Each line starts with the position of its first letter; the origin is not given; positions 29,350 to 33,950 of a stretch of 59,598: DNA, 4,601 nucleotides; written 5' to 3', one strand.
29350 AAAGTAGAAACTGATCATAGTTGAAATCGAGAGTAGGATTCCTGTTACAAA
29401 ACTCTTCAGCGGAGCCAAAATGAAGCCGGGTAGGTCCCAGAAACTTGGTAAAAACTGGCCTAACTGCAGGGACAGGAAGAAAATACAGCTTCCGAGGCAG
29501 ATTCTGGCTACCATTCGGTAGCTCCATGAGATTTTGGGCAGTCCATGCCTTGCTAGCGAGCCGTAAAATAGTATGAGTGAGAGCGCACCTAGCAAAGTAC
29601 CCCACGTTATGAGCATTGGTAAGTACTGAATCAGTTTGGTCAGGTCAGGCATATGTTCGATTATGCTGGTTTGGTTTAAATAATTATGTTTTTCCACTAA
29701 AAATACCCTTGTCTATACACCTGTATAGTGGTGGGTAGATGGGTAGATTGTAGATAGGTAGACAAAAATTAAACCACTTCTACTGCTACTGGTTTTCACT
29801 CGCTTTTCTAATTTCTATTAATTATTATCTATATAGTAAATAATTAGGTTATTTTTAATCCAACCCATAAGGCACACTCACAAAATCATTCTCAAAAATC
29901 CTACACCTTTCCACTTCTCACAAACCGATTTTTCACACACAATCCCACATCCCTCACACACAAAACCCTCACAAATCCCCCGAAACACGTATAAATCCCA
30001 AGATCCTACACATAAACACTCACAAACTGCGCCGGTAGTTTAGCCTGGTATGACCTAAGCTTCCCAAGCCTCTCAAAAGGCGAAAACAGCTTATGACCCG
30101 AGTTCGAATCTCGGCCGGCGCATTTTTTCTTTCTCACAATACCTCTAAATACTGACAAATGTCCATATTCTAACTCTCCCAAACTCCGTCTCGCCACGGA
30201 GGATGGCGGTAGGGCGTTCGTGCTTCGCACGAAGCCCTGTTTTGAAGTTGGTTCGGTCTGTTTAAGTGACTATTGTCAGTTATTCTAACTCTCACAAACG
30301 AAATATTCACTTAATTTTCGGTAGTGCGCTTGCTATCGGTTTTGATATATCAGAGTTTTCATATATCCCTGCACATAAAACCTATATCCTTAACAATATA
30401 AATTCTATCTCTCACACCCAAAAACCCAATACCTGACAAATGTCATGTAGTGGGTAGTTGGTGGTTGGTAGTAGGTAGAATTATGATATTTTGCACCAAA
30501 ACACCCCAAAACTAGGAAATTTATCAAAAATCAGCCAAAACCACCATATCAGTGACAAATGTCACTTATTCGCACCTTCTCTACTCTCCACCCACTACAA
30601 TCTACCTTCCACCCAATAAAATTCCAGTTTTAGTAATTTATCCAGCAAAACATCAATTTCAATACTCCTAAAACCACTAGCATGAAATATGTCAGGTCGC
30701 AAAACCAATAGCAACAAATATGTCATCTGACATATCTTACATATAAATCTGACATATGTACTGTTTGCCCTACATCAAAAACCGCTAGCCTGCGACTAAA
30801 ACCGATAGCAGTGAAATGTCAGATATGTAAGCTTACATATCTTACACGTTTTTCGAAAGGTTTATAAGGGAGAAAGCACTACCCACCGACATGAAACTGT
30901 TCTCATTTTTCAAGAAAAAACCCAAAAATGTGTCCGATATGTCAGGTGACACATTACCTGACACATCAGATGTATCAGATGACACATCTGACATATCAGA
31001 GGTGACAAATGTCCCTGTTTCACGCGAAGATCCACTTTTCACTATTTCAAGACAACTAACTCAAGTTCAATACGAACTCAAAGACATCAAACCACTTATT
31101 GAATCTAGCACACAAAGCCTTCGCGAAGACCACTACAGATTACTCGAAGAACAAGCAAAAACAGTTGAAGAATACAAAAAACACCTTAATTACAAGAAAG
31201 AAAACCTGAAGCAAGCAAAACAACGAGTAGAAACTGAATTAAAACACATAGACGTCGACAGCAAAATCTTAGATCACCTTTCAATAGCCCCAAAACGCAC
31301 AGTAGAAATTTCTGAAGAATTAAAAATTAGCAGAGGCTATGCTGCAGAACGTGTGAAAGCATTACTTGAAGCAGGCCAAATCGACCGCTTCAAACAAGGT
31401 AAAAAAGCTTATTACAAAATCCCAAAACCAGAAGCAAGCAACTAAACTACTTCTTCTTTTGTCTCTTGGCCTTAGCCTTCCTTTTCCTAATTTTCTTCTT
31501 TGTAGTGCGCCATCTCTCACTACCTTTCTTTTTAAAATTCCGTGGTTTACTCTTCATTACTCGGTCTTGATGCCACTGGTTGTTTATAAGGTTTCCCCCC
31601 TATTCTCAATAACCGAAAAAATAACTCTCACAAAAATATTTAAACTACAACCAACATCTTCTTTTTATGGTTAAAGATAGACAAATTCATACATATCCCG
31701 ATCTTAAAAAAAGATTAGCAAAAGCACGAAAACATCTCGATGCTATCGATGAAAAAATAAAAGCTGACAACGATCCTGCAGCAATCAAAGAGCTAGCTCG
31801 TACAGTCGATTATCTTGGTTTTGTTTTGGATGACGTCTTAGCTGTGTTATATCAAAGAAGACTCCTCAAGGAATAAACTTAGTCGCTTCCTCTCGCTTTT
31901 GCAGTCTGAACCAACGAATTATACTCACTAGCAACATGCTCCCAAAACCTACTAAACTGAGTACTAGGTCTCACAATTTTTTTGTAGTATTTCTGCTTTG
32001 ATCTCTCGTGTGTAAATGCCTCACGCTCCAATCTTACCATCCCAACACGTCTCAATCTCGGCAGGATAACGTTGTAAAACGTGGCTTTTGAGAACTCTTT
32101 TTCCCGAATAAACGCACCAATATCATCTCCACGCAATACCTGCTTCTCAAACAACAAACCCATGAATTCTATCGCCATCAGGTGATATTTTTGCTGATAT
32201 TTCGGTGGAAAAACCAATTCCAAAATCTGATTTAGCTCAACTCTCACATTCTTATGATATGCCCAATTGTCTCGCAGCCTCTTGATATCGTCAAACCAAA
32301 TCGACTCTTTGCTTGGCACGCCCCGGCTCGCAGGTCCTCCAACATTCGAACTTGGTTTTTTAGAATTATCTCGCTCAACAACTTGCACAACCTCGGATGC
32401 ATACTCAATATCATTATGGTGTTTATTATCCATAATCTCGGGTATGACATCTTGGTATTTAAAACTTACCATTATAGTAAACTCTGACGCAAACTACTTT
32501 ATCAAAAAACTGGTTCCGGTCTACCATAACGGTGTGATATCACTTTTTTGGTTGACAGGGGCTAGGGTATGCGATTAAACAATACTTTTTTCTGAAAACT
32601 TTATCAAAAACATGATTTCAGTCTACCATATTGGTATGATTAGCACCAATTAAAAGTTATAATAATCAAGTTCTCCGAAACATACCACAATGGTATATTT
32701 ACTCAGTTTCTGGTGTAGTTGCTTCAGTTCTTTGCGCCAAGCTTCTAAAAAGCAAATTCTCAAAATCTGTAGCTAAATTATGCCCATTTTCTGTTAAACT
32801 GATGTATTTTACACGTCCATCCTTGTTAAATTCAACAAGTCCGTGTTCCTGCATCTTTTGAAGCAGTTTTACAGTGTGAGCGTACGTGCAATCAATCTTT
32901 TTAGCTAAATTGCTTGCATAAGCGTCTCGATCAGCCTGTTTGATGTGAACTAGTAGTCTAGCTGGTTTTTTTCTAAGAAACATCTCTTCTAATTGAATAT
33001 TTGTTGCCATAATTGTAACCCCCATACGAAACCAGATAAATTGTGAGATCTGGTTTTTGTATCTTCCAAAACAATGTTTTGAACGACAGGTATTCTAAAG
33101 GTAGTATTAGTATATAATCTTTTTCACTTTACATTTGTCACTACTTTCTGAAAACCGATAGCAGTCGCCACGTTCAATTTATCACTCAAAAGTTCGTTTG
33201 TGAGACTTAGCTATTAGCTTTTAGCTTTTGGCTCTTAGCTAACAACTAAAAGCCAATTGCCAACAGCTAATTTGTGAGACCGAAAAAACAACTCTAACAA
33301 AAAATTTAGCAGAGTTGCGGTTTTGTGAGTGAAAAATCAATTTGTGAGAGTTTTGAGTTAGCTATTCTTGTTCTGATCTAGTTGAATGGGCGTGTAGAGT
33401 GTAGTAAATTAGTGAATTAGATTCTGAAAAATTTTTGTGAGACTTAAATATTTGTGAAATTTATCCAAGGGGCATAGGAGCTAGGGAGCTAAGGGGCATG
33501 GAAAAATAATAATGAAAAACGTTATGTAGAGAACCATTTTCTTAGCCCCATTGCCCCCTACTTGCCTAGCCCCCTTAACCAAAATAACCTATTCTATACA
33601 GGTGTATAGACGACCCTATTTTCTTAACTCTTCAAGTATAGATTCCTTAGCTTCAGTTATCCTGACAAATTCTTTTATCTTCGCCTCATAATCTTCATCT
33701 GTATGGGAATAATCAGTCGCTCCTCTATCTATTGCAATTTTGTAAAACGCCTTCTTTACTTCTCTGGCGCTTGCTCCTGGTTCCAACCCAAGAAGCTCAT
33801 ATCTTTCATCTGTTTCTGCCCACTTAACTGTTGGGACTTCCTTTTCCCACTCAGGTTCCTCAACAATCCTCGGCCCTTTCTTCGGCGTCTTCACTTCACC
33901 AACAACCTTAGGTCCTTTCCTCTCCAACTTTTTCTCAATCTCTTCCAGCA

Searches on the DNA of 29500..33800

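Call 38: search_rna_families(source=window, start=29500, end=33800, threshold=evalue, max_evalue=5)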
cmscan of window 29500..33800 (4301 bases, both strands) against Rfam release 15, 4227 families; matches with E-value up to 5: 9.
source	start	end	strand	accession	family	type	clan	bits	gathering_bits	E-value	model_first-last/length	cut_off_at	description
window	30029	30122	+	RF00005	tRNA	Gene; tRNA;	CL00001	48.3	29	2e-08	1-71/71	no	tRNA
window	32375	32437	-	RF01810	pntA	Gene; sRNA;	-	26.7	54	0.5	1-62/62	no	pntA sRNA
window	33208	33269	-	RF03940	MIR9563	Gene; miRNA;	-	25.6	90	0.11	1-127/127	no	MIR9563 microRNA precursor family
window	30955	31001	-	RF04081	mir-1992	Gene; miRNA;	-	24.8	70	0.017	1-75/75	no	mir-1992 microRNA precursor family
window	33208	33269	+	RF03940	MIR9563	Gene; miRNA;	-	23.8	90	0.31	1-127/127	no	MIR9563 microRNA precursor family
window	33211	33257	-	RF03463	mir-3036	Gene; miRNA;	-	21.8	70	2.2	1-58/58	no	mir-3036 microRNA precursor family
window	30414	30521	-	RF00618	U4atac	Gene; snRNA; splicing;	CL00007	20.7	53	2.1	1-132/132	no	U4atac minor spliceosomal RNA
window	30927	31005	-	RF00824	mir-50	Gene; miRNA;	CL00089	20.4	43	0.93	1-75/75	no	mir-50 microRNA precursor family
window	32063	32226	+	RF02060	STnc410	Gene; sRNA;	-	16.3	50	3.5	1-158/158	no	Enterobacterial sRNA STnc410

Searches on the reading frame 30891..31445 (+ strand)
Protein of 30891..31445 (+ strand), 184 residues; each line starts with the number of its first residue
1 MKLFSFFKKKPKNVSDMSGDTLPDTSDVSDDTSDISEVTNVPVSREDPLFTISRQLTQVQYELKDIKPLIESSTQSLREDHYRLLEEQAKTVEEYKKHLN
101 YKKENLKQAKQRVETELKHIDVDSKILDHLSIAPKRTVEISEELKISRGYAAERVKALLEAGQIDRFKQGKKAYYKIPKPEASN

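Call 7: search_protein_families(library=pfam, proteins=[window:30891-31445:+], max_evalue=0.1)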
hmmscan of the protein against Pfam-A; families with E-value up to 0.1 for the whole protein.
window:30891-31445:+ (184 aa): 13 families
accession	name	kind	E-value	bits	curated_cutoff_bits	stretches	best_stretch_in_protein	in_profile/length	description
PF13412.12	HTH_24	-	0.0005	20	21.9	1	138-164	21-47/48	Winged helix-turn-helix DNA-binding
PF16515.11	HIP1_clath_bdg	-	0.00057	20.7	28.8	1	56-120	18-82/99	Clathrin-binding domain of Huntingtin-interacting protein 1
PF01978.25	TrmB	-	0.0007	19.8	25.6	1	133-177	21-65/68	Sugar-specific transcriptional regulator TrmB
PF01022.26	HTH_5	-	0.00089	19.5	22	1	125-162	6-43/47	Bacterial regulatory protein, arsR family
PF25464.1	DUF7900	-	0.009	17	27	1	56-120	17-82/97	Domain of unknown function (DUF7900)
PF13404.12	HTH_AsnC-type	-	0.0093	16.2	27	1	121-158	3-41/42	AsnC-type helix-turn-helix domain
PF04513.17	Baculo_PEP_C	-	0.014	15.9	38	1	49-121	22-91/140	Baculovirus polyhedron envelope protein, PEP, C terminus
PF02601.20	Exonuc_VII_L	-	0.017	15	35.9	1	52-153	174-282/315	Exonuclease VII, large subunit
PF03961.19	FapA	-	0.046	13.8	31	1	52-143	161-259/272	Flagellar Assembly Protein A beta solenoid domain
PF01047.28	MarR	-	0.052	13.9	24.6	0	136-168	19-51/59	MarR family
PF22168.2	DIP2311-like_C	-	0.077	13.7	27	0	145-176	30-61/63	Transcriptional regulator DIP2311-like, C-terminal domain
PF12802.13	MarR_2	-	0.095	13.3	27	0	126-166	10-52/61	MarR family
PF20492.3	ERM_helical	-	0.099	13.1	40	0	52-116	4-70/120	Ezrin/radixin/moesin, alpha-helical domain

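Call 8: search_protein_families(library=phrogs, proteins=[window:30891-31445:+], max_evalue=0.1)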
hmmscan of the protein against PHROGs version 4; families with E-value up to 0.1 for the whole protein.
window:30891-31445:+ (184 aa): 11 families
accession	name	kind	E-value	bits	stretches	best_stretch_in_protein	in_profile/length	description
phrog_2440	-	transcription regulation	0.00071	20.5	1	104-177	14-87/126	transcriptional regulator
phrog_12156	-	DNA, RNA and nucleotide metabolism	0.0031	17.2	1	120-179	422-482/485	DNA helicase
phrog_18749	-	unknown function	0.0036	18.3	1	113-175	24-85/161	-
phrog_5978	-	unknown function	0.0072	16.4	1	87-174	266-351/364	-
phrog_3934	-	unknown function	0.0097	16.2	1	58-119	121-183/336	-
phrog_29455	-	unknown function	0.014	16.6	1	31-97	64-127/136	-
phrog_1687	-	transcription regulation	0.018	16.1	1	115-176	60-123/162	MarR family transcrition regulator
phrog_26211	-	unknown function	0.039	15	0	133-178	86-134/159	-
phrog_15002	-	unknown function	0.061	14.4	1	51-163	25-129/183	-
phrog_17442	-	unknown function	0.07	13.8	1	60-125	26-89/185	-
phrog_11671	-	unknown function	0.079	14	0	54-125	58-131/146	-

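Call 51: search_solved_structures(query=window:30891-31445:+, max_evalue=10)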
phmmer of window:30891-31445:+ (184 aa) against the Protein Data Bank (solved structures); distinct sequences matched with E-value up to 10: 11.
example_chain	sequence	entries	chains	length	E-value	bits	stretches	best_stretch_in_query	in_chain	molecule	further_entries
1tty_A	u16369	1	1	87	0.097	15.9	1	65-127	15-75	RNA polymerase sigma factor rpoD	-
1zxa_A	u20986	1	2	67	0.12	15.6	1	68-114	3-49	cGMP-dependent protein kinase 1, alpha isozyme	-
9qid_B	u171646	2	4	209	0.15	15.2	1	73-134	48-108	GrpE protein homolog 1, mitochondrial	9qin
9blt_B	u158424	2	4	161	0.41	13.9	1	78-134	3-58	GrpE protein homolog 1, mitochondrial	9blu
9bls_B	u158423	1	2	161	0.42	13.8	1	78-134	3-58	GrpE protein homolog 1, mitochondrial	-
4rs8_A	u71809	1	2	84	0.68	13.2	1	128-178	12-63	AspA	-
5k1y_C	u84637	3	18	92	0.72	13.1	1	127-178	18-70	AspA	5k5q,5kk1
5k5o_A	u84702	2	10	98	0.8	12.9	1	127-178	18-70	AspA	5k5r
1ku9_A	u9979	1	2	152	1.6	12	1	129-176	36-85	hypothetical protein MJ223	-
4tko_B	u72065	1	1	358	3.7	10.8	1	86-177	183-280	EmrA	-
7l7b_F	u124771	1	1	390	8.7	9.6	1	60-130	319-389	RNA polymerase sigma factor SigA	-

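Call 62: search_protein_families(library=ncbifam, proteins=[window:30891-31445:+], max_evalue=1)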
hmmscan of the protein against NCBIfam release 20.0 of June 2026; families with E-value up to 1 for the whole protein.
window:30891-31445:+ (184 aa): 14 families
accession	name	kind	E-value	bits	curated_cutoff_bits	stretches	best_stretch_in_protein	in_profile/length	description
NF033788.1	HTH_metalloreg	subfamily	5.9e-05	22.8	55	1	125-181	15-72/77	metalloregulator ArsR/SmtB family transcription factor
NF053606.1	Sta1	subfamily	0.00075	19.6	80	1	122-172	21-72/100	Sta1 family transcriptional regulator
NF040939.2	trans_reg_lrs14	equivalog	0.0014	18.6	90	1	121-172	21-74/103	Lrs14 family HTH-type transcriptional regulator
NF033789.1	repress_SdpR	subfamily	0.0062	16.4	100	1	125-177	12-64/79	autorepressor SdpR family transcription factor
NF040947.1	trans_reg_LysM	equivalog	0.011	15.5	180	1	121-168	3-51/136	HTH-type transcriptional regulator LysM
NF041015.1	UDPsulfquin_syn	equivalog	0.023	13.7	575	1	83-139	297-353/384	UDP-sulfoquinovose synthase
NF053758.1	ChrTpTrnRegChrS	equivalog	0.035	13.9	250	1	117-168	10-62/158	chromate efflux transcriptional regulator ChrS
TIGR01843.1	type_I_hlyD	subfamily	0.06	12.3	208.65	1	50-146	91-188/422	HlyD family type I secretion periplasmic adaptor subunit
NF033090.1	HK_VanS_B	exception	0.085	11.8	920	1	84-151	245-305/447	vancomycin resistance histidine kinase VanS-B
NF004411.0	PRK05759.1-2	equivalog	0.11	12.5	131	1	84-160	32-106/156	F0F1 ATP synthase subunit B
TIGR04211.1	SH3_and_anchor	equivalog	0.13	11.9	65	1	70-161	71-161/198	TIGR04211 family SH3 domain-containing protein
TIGR04527.1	mycoplas_twoTM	subfamily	0.16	11.7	125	1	14-110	45-144/248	MG_279/MG_280 family protein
TIGR00257.1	IMPACT_YIGZ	hypoth_equivalog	0.21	11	167.95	1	84-145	129-191/205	YigZ family protein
NF047408.1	SA0632_fam_LP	equivalog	0.61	9.8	70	0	83-118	32-67/68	SA0632 family lipoprotein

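Call 90: find_homologous_proteins(query=window:30891-31445:+, max_evalue=0.001)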
Query window:30891-31445:+ (184 aa): 6 proteins with E <= 0.001 among 148 candidates.
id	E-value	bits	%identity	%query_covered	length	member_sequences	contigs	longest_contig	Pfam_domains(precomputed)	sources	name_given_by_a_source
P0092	1.6e-99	349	100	91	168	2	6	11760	-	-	-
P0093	1.7e-88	313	82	99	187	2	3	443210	-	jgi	-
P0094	1.1e-76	274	78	91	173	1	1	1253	-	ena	-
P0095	5.8e-69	249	76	90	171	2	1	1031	-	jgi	-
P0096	5.0e-51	191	60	96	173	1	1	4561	-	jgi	-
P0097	2.6e-33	133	44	89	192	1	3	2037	-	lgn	-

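Call 98: predict_structure(alignment_id=A5)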
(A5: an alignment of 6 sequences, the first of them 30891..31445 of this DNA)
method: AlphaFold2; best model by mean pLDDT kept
length: 184 residues; sequences in the alignment: 6
mean_pLDDT: 78.6   pTM: 0.45
mean pLDDT of the five models: 78.6, 75.5, 74.2, 71.0, 68.8
residues with pLDDT >= 90: 89; 70-90: 45; 50-70: 7; < 50: 43
segments of 3 or more residues with pLDDT < 50: 1-42
pLDDT, mean of each block of 10 residues (from residue 1): 41 37 40 41 68 89 87 88 88 92 95 94 96 95 96 96 93 91 54
secondary structure, 60 per line:
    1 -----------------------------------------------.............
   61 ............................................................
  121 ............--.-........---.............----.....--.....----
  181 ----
elements in order: H48-132 H137-144 H148-160 E165-169 E172-176

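Call 100: fold_search(model_id=the predicted structure, library=pdb)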
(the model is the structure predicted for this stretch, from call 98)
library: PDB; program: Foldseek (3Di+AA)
matches with E <= 10: 1810; with E <= 0.001: 0
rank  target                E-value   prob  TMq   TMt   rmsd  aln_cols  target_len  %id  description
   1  1r1u_D                1.1e-03  1.00  0.29  0.56   5.8        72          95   18  Crystal structure of the metal-sensing transcriptional repressor CzrA from Staphylococcus aureus in the apo-form (released 2004-05-18)
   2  6cdb_B                1.5e-03  1.00  0.31  0.59   4.6        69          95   22  Crystal Structure of V66L CzrA in the Zn(II)bound state (released 2018-07-11)
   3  1r1v_B                1.5e-03  1.00  0.31  0.58   4.7        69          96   22  Crystal structure of the metal-sensing transcriptional repressor CzrA from Staphylococcus aureus in the Zn2-form (released 2004-05-18)
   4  6cda                  1.5e-03  1.00  0.29  0.56   5.8        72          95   18  Crystal structure of L34A CzrA in the Zn(II)bound state (released 2018-07-11)
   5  3jth_B                1.5e-03  1.00  0.31  0.60   7.2        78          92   19  Crystal structure of a transcriptional regulator HlyU from Vibrio vulnificus CMCP6 (released 2010-03-16)
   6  1r1u_A                1.5e-03  1.00  0.27  0.53   6.1        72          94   18  Crystal structure of the metal-sensing transcriptional repressor CzrA from Staphylococcus aureus in the apo-form (released 2004-05-18)
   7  6cdb_A                1.6e-03  1.00  0.31  0.57   4.5        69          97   22  Crystal Structure of V66L CzrA in the Zn(II)bound state (released 2018-07-11)
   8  1qbj_C                2.3e-03  1.00  0.29  0.76   2.0        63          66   17  CRYSTAL STRUCTURE OF THE ZALPHA Z-DNA COMPLEX (released 1999-07-02)
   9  5k5q_A                2.4e-03  1.00  0.30  0.61   1.2        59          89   25  Structure of AspA-DNA complex: novel centromere bindng protein-centromere complex (released 2016-06-01)
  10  1sfx_A                2.8e-03  1.00  0.29  0.48   2.4        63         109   32  X-ray crystal structure of putative HTH transcription regulator from Archaeoglobus fulgidus (released 2004-08-03)
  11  4ggg_A                2.8e-03  1.00  0.28  0.55   5.4        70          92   21  Crystal structure of V66A/L68V CzrA in the Zn(II)bound state. (released 2013-02-06)
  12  4k2e_A                2.8e-03  1.00  0.31  0.58   6.9        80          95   18  HlyU from Vibrio cholerae N16961 (released 2014-04-30)
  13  6o8k                  3.0e-03  1.00  0.32  0.60   5.1        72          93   19  Crystal Structure of apo and reduced Sulfide-responsive transcriptional repressor (SqrR) from Rhodobacter capsulatus. (released 2020-04-01)
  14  4ooi_B                3.0e-03  1.00  0.28  0.52   7.4        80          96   19  Reduced HlyU from Vibrio cholerae N16961 (released 2014-12-31)
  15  5hs7_A                3.2e-03  1.00  0.31  0.54   3.5        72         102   26  Reduced form of the transcriptional regulator YodB from B. subtilis (released 2016-08-17)
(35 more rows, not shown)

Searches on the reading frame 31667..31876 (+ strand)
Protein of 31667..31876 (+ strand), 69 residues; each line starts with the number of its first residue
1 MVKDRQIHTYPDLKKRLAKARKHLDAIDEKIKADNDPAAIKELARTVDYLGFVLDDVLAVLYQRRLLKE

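Call 7: search_protein_families(library=pfam, proteins=[window:31667-31876:+], max_evalue=0.1)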
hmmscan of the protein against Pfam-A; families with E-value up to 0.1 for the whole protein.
window:31667-31876:+ (69 aa): 2 families
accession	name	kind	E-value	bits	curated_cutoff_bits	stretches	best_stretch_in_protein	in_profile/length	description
PF13356.12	Arm-DNA-bind_3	-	0.012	16.2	27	1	9-42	50-81/83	Arm DNA-binding domain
PF04977.20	DivIC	-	0.023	15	28.9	1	12-46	28-63/80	Septum formation initiator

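Call 8: search_protein_families(library=phrogs, proteins=[window:31667-31876:+], max_evalue=0.1)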
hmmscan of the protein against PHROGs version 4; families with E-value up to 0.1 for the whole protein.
window:31667-31876:+ (69 aa): 0 families

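Call 62: search_protein_families(library=ncbifam, proteins=[window:31667-31876:+], max_evalue=1)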
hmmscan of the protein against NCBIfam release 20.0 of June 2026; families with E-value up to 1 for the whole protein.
window:31667-31876:+ (69 aa): 1 family
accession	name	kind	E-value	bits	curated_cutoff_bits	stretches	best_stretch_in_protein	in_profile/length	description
NF001972.0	PRK00753.1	equivalog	0.23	11.5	74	1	42-62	13-33/39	photosystem II reaction center protein PsbL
